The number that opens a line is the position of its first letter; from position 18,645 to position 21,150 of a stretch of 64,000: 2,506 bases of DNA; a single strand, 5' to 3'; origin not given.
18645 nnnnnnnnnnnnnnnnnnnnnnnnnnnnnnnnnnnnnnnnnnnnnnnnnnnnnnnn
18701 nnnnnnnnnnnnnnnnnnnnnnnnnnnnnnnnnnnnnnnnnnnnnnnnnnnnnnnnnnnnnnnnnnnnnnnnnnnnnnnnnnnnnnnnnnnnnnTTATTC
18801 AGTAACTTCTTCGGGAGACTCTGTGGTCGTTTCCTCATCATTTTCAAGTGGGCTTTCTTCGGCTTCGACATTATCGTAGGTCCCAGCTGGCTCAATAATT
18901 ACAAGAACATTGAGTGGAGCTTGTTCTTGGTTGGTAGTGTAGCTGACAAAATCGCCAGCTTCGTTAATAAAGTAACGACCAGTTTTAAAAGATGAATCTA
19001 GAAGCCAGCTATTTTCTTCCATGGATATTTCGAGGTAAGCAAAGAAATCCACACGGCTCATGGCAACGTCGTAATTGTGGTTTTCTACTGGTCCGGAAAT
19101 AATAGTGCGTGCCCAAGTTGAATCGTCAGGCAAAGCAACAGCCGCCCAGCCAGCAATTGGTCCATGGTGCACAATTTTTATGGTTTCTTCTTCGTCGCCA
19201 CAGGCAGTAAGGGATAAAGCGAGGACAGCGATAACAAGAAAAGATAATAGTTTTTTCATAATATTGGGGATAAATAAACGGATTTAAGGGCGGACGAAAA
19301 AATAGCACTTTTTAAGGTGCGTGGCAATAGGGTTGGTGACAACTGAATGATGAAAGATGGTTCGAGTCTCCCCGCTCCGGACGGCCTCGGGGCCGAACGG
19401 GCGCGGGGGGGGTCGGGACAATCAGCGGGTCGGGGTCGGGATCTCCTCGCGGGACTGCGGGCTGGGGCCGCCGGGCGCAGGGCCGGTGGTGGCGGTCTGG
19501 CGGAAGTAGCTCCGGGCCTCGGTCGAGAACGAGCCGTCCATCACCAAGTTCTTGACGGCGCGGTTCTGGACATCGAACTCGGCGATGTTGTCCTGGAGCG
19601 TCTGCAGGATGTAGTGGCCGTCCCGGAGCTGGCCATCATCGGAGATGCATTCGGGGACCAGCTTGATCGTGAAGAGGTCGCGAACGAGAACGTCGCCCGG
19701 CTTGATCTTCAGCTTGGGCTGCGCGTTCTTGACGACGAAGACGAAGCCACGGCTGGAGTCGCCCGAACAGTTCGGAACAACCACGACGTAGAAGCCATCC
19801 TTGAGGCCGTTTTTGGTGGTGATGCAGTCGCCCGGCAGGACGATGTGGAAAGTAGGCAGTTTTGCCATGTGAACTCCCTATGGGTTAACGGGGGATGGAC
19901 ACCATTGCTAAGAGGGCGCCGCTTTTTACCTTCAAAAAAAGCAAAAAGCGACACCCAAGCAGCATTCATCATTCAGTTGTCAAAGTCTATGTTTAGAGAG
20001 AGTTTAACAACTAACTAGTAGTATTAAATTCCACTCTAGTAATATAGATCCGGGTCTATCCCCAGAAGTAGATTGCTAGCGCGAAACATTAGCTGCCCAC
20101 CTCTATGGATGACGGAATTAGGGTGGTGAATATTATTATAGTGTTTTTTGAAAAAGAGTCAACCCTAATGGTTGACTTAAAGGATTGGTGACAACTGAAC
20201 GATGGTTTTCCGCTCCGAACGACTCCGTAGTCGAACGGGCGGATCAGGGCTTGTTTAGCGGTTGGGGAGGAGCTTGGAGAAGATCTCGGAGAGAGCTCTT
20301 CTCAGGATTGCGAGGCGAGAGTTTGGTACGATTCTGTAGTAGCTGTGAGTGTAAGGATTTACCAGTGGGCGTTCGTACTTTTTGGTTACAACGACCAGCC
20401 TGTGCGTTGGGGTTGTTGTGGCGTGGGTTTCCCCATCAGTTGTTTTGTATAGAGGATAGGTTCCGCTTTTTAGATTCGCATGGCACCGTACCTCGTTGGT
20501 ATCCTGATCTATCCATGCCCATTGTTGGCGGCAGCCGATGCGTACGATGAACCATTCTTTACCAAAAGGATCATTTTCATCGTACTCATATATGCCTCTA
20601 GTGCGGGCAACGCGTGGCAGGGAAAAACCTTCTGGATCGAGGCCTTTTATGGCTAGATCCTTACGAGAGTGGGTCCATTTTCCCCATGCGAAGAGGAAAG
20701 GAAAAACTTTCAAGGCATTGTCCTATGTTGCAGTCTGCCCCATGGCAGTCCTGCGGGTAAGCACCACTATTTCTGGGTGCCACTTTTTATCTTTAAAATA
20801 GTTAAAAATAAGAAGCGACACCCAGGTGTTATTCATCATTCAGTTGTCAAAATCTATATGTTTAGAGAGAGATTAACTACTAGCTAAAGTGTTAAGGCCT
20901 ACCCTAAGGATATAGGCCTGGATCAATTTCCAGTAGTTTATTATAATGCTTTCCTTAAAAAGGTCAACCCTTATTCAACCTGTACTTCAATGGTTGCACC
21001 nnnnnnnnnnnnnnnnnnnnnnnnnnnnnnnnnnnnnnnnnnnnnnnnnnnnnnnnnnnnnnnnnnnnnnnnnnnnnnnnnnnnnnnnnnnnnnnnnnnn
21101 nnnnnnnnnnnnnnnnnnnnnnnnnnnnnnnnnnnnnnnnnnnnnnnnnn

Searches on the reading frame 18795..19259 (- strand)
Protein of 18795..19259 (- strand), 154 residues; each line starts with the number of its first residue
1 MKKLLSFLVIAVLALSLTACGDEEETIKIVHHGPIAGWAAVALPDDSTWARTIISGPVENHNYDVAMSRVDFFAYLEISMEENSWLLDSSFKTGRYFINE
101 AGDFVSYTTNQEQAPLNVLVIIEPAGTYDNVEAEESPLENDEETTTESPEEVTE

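Call 48: find_encoding_contigs(protein=window:18795-19259:-, flank=5000, max_places=10)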
Protein window:18795-19259:- (154 aa): no gene with exactly this product is on record in the collection.

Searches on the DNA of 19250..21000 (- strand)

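Call 62: search_dna_similar(query=window:19336-19983:-, collection=plasmids, mode=distant, max_evalue=0.001)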
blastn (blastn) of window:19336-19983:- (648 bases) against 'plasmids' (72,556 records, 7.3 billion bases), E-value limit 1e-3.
No match.

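Call 78: search_rna_families(source=window, start=19250, end=21000, threshold=evalue, max_evalue=1)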
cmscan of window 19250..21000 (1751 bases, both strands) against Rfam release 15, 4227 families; matches with E-value up to 1: 3.
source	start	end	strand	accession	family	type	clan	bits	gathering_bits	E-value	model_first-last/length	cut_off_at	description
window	20774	20824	-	RF03940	MIR9563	Gene; miRNA;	-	22.3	90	0.32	1-127/127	no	MIR9563 microRNA precursor family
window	20238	20358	+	RF02191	TCL6_1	Gene; lncRNA;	-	17.4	60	0.74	1-113/113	no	T-cell leukemia/lymphoma 6 conserved region 1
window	19250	19611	-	RF02267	Vax2os1_2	Gene; lncRNA;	-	9.4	55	0.45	1-303/466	3'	Vax2os1 conserved region 2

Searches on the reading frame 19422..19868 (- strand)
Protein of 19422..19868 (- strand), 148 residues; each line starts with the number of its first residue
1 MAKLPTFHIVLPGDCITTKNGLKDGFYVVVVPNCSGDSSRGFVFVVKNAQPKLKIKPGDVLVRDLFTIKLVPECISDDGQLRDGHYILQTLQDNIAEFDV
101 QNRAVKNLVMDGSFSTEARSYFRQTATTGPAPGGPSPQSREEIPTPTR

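Call 13: search_protein_families(library=pfam, proteins=[window:19422-19868:-], max_evalue=1)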
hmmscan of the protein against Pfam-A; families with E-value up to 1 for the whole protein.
window:19422-19868:- (148 aa): 1 family
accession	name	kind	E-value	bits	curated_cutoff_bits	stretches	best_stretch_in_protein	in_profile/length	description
PF07111.17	HCR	-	0.26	9.8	25.9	1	87-126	357-396/749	Alpha helical coiled-coil rod protein (HCR)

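Call 14: search_protein_families(library=phrogs, proteins=[window:19422-19868:-], max_evalue=1)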
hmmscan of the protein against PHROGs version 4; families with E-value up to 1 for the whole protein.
window:19422-19868:- (148 aa): 0 families

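Call 17: find_encoding_contigs(protein=window:19422-19868:-, flank=6000, max_places=8)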
Protein window:19422-19868:- (148 aa): no gene with exactly this product is on record in the collection.

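Call 20: find_homologous_proteins(query=window:19422-19868:-, max_evalue=0.01)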
Query window:19422-19868:-: 15 candidates shared short words with the query, none scored E <= 0.01.

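Call 68: search_protein_representatives(protein=window:19422-19868:-)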
Query: 148 residues. Proteins with E-value up to 0.001 (for the whole library): 5; up to 1e-10: 1; up to 1e-30: 0. The best 5 are listed.
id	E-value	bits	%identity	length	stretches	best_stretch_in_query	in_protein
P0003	3.0e-12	62.5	41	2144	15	17-57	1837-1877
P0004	5.9e-08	48.6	32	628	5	23-63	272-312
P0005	3.0e-07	46.3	33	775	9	4-44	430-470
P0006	7.5e-05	38.5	35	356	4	12-48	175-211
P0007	7.4e-04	35.3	39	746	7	23-54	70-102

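Call 69: predict_structure(protein=window:19422-19868:-)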
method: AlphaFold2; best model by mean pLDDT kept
length: 148 residues; sequences in the alignment: 1
mean_pLDDT: 39.9   pTM: 0.35
mean pLDDT of the five models: 39.9, 37.9, 34.7, 33.1, 31.5
residues with pLDDT >= 90: 0; 70-90: 0; 50-70: 29; < 50: 119
segments of 3 or more residues with pLDDT < 50: 1-28, 30-41, 45-76, 78-97, 125-140
pLDDT, mean of each block of 10 residues (from residue 1): 25 29 41 41 44 36 33 42 34 41 52 51 45 35 49
secondary structure, 60 per line:
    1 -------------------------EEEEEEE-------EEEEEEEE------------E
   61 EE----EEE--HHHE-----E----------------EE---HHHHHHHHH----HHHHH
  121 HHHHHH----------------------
elements in order: E26-32 E40-47 E60-62 E67-69 H103-111 H116-126

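Call 70: search_protein_families(library=pfam, proteins=[P0003, P0004, P0005, P0006, P0007], max_evalue=0.001)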
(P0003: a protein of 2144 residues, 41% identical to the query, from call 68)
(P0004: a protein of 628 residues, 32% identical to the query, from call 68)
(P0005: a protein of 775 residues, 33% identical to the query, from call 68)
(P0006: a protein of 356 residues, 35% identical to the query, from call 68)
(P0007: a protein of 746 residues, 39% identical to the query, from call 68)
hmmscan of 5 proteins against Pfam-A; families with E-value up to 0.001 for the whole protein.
P0003 (2144 aa): 5 families
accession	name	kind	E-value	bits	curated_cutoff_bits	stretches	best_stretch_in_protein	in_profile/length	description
PF22352.2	K319L-like_PKD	-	1e-71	237.4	27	1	1965-2047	1-84/84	K319L-like, PKD domain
PF22842.2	Pel9A-like_beta_helix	-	1.6e-20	73.9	25.2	1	15-349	6-328/370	Pel9A-like, right handed beta helix region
PF18962.6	Por_Secre_tail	-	6.8e-10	39.5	27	1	2064-2132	1-66/75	Secretion system C-terminal sorting domain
PF22058.2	X25_BaPul_like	-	9.1e-05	22.9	27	0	1468-1509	10-51/87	Pullulanase X25 domain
PF19081.6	Ig_7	-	0.00052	20.7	27.3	0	757-840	1-84/84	Ig-like domain CHU_C associated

P0004 (628 aa): 13 families
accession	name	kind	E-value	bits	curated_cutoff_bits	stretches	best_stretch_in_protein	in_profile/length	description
PF05345.18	He_PIG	-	1.8e-82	272.4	24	7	8-74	29-96/96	Putative Ig domain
PF13750.12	Big_3_3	-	4.7e-17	62.5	27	0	324-356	123-155/157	Bacterial Ig-like domain (group 3)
PF00028.23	Cadherin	-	4.2e-14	53.2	28.8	0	301-344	43-87/93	Cadherin domain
PF00801.26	PKD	-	6.3e-14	52.2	23.5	0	138-157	56-75/80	PKD domain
PF00324.27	AA_permease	-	4e-13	49.3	24.6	0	386-432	181-224/470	Amino acid permease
PF18911.6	PKD_4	-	3.6e-11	43.4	27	0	414-441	59-85/85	PKD domain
PF18981.6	InlK_D3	-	2.4e-10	40.8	25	0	414-430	49-65/75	Internalin K domain (D3/D4)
PF20164.4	GspA_SrpA_N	-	5.1e-10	40.2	27.4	0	305-345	62-109/117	GspA/SrpA SigLec-like domain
PF07116.16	DUF1372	-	2.4e-06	28.1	25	0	212-239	45-72/98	Protein of unknown function (DUF1372)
PF20578.4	aBig_2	-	3.8e-05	23.8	27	0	404-442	50-87/89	Atrophied bacterial Ig domain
PF07495.19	Y_Y_Y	-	0.00024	21.4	26.6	0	323-345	38-60/65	Y_Y_Y domain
PF16403.11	Bact_surface_Ig-like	-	0.00048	20.6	27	0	413-433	45-65/71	Bacterial surface protein, Ig-like domain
PF03639.19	Glyco_hydro_81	-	0.00089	19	25.6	0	225-258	222-255/323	Glycosyl hydrolase family 81 N-terminal domain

P0005 (775 aa): 2 families
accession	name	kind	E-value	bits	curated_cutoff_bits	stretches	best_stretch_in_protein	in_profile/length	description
PF08114.16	PMP1_2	-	2.5e-13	50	22.3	0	56-71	2-17/43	ATPase proteolipid family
PF14960.11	ATP_synth_reg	-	3.1e-08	33.4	25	0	432-456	20-44/50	ATP synthase regulation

P0006 (356 aa): 3 families
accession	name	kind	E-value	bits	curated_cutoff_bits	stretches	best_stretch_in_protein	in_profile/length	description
PF13573.12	SprB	-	5.6e-26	90.3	28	4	232-257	11-36/37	SprB repeat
PF02129.25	Peptidase_S15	-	0.00091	19.4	23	0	8-44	27-66/262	X-Pro dipeptidyl-peptidase (S15 family)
PF17210.9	SdrD_B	-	0.00097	19.8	29.7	0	23-53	53-83/112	SdrD B-like domain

P0007 (746 aa): 4 families
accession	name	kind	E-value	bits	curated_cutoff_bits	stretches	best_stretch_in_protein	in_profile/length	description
PF01833.30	TIG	-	9.2e-27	93.3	20.9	0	192-279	1-83/84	IPT/TIG domain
PF11141.13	DUF2914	-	2.2e-20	72.6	23.6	0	66-94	34-62/62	Protein of unknown function (DUF2914)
PF07679.22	I-set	-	2.8e-11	43.8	23.7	0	69-94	65-90/90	Immunoglobulin I-set domain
PF19079.5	CFSR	-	2.9e-11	43.8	27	0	70-87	14-31/49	Collagen-flanked surface repeat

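Call 86: search_dna_similar(query=window:19422-19868:-, collection=phages, mode=protein, max_evalue=0.01)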
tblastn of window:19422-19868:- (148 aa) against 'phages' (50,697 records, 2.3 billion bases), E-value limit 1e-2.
No match.

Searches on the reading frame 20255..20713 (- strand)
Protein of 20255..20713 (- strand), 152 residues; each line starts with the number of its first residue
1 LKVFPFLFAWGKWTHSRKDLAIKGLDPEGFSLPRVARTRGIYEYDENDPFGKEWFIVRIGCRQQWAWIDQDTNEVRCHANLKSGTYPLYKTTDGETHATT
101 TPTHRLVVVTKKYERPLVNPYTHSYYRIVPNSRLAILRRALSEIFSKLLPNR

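Call 13: search_protein_families(library=pfam, proteins=[window:20255-20713:-], max_evalue=1)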
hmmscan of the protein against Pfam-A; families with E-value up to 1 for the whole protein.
window:20255-20713:- (152 aa): 0 families

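Call 14: search_protein_families(library=phrogs, proteins=[window:20255-20713:-], max_evalue=1)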
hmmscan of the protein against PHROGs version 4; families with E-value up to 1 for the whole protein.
window:20255-20713:- (152 aa): 1 family
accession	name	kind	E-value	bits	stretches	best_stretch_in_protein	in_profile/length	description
phrog_18178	-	head and packaging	0.11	12.1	1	42-92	230-279/613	portal protein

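Call 21: find_homologous_proteins(query=window:20255-20713:-, max_evalue=0.01)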
Query window:20255-20713:- (152 aa): 1 proteins with E <= 0.01 among 11 candidates.
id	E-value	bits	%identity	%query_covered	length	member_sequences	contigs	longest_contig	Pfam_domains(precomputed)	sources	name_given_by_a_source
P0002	2.4e-102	357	100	100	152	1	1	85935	-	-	-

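Call 87: search_dna_similar(query=window:20255-20713:-, collection=phages, mode=protein, max_evalue=0.01)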
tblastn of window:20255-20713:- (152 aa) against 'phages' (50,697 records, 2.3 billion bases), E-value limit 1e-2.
No match.
